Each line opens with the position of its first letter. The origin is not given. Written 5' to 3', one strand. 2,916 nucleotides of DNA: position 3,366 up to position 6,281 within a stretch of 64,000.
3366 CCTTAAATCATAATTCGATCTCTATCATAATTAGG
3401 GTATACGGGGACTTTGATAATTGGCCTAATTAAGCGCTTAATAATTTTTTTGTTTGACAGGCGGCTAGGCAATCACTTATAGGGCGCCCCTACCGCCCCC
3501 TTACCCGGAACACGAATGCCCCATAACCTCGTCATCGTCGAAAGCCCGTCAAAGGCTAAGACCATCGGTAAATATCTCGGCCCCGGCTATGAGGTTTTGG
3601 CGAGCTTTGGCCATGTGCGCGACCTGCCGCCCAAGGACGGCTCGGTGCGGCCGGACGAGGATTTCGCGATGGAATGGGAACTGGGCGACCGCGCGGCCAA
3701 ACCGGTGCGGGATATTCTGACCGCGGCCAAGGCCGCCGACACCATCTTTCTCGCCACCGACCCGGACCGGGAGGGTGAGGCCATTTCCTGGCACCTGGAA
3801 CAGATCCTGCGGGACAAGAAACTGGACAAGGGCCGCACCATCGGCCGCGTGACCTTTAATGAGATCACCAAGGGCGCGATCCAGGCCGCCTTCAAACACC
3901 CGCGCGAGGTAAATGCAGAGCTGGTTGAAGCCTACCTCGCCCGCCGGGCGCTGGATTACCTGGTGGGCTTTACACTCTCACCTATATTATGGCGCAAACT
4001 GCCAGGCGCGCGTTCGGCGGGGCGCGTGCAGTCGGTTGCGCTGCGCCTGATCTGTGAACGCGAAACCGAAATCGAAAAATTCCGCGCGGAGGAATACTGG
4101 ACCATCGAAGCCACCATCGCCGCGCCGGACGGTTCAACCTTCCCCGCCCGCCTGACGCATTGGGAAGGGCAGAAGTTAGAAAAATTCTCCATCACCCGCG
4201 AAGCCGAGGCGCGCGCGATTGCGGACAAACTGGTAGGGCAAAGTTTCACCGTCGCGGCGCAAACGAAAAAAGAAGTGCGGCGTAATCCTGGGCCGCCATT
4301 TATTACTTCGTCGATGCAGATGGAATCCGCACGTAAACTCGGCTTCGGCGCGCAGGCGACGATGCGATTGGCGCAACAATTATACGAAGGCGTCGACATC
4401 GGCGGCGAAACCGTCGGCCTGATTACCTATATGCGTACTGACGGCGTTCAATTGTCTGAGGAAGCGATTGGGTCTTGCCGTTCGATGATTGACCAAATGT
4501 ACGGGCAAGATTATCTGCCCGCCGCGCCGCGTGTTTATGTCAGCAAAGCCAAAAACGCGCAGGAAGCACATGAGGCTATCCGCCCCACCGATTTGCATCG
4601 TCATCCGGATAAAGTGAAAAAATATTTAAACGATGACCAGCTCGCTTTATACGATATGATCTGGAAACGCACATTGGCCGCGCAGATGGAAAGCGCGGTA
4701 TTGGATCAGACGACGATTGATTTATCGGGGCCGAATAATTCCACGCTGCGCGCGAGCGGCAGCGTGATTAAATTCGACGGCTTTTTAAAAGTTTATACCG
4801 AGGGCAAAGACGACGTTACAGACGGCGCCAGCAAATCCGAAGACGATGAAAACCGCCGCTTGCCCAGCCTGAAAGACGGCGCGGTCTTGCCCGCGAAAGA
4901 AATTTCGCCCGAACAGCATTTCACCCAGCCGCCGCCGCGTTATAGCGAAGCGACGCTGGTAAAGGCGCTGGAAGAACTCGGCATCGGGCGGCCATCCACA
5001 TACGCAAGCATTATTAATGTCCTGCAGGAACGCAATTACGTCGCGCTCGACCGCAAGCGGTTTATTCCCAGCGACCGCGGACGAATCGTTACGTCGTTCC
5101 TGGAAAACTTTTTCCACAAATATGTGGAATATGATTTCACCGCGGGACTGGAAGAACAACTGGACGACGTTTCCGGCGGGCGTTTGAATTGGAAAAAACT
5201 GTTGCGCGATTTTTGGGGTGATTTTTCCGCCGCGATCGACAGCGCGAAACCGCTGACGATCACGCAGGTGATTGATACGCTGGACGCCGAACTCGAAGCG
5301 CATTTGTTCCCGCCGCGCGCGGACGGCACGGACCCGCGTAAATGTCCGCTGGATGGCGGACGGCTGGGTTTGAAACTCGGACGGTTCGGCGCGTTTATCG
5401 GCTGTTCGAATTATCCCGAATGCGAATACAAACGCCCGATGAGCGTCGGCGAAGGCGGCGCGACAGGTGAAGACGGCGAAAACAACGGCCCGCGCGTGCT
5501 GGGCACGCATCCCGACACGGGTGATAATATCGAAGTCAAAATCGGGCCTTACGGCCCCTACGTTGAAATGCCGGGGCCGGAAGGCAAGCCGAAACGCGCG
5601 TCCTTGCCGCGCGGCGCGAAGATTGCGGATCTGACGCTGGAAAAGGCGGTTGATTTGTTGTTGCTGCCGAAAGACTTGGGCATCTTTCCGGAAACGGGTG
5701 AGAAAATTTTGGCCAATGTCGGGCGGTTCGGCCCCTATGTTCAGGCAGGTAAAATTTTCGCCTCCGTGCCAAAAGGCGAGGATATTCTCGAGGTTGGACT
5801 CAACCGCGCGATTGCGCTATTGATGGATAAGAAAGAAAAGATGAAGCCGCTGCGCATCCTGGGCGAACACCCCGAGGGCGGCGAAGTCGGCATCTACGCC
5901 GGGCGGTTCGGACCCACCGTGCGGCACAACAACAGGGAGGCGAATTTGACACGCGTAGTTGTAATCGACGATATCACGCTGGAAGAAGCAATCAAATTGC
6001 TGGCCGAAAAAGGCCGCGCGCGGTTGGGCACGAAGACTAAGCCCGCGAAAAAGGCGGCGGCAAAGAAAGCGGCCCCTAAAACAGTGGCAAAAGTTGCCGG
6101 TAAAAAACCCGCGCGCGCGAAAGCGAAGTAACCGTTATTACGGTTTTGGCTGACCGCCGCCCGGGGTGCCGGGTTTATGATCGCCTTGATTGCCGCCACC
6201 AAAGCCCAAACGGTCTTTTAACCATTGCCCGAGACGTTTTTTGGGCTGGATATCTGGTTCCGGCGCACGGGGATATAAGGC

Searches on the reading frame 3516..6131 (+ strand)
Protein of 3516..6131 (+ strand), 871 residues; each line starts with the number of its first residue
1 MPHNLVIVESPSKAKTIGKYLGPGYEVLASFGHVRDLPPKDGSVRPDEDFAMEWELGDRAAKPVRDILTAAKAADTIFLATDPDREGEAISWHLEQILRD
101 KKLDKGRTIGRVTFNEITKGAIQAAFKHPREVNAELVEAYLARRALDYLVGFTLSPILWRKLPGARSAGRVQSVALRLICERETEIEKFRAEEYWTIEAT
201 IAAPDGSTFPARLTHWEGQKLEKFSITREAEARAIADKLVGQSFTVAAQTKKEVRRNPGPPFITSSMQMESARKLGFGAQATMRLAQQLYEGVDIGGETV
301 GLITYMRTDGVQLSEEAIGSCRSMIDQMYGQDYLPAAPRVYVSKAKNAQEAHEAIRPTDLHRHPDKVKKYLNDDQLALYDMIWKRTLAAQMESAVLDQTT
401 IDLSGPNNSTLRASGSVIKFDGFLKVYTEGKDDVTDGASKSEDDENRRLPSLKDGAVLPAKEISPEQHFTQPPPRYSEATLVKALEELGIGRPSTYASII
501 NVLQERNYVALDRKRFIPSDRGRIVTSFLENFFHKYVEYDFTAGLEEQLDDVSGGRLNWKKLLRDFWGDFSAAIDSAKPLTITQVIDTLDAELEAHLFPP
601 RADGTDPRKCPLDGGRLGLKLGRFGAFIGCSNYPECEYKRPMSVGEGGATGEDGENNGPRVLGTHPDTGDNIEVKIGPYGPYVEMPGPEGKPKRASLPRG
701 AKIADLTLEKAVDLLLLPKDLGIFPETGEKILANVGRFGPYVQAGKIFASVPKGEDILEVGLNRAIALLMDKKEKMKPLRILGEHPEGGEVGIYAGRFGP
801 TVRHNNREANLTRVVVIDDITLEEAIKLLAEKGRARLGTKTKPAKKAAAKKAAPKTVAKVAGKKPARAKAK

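Call 79: search_protein_families(library=ncbifam, proteins=[window:3516-6131:+], max_evalue=1e-20)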
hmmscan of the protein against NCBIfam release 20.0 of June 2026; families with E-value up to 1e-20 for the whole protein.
window:3516-6131:+ (871 aa): 12 families
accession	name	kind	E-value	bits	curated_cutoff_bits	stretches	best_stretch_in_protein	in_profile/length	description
NF006451.0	PRK08780.1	equivalog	3.1e-287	955.4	1265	2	1-630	1-614/824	DNA topoisomerase I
TIGR01051.1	topA_bact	equivalog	4.4e-236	785.7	456.4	1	5-642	1-631/632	type I DNA topoisomerase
NF004966.0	PRK06319.1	equivalog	1.8e-183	611.9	868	1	1-588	1-592/862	DNA topoisomerase I/SWI domain fusion protein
TIGR01054.1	rgy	equivalog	1.2e-76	258.2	471.7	1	62-568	707-1167/1172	reverse gyrase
NF005829.0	PRK07726.1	subfamily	6.2e-66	223.4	597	1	64-578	86-597/669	DNA topoisomerase 3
TIGR01057.1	topA_arch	equivalog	3.3e-65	220.5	458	1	65-636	85-618/618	DNA topoisomerase I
NF005555.0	PRK07220.1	equivalog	6e-62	210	635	1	68-642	92-625/740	DNA topoisomerase I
NF004438.0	PRK05776.1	equivalog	1.6e-57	195.1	793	1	69-578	99-583/677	DNA topoisomerase I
TIGR01056.1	topB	subfamily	1.7e-57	195.4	515.75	1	67-581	91-604/706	DNA topoisomerase III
NF011532.0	PRK14973.1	equivalog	1.3e-51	175.4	930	1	67-640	90-621/936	DNA topoisomerase I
NF006032.0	PRK08173.1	equivalog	8.9e-45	152.7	1058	1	72-565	95-596/863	DNA topoisomerase III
NF011313.0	PRK14724.1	equivalog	2.7e-33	114.8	1088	1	71-521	98-571/988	DNA topoisomerase III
